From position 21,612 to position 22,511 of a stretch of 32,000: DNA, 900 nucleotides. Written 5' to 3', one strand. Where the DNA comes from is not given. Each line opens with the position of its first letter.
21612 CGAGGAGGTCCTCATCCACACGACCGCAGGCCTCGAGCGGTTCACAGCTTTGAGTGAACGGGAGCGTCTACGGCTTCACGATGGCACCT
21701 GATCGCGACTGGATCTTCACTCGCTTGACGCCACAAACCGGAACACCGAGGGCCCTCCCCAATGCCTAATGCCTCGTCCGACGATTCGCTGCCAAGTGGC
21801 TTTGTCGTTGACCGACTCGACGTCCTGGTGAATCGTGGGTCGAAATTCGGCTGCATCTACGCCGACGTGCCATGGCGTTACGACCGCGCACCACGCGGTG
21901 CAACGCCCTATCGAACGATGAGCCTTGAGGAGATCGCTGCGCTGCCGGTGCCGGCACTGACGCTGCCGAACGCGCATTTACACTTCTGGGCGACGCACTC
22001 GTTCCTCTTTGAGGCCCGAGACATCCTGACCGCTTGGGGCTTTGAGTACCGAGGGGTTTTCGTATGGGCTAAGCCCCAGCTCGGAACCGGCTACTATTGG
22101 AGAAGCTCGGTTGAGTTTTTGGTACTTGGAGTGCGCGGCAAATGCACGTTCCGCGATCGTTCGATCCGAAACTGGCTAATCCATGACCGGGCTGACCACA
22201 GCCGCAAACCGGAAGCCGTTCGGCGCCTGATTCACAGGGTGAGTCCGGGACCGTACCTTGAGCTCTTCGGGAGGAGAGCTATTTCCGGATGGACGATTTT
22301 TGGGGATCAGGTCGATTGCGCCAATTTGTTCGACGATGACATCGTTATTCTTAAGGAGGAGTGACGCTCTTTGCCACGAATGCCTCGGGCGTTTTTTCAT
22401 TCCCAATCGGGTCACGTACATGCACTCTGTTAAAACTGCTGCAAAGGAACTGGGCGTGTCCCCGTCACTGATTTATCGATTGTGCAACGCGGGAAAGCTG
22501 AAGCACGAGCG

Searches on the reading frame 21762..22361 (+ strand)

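Call 25: search_protein_families(library=pfam, proteins=[window:21762-22361:+], max_evalue=0.01)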
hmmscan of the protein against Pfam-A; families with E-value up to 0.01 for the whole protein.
window:21762-22361:+ (200 aa): 1 family
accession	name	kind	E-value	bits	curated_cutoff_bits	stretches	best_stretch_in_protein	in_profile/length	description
PF05063.20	MT-A70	-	1.1e-19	71.4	23.9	1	29-183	1-172/172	MT-A70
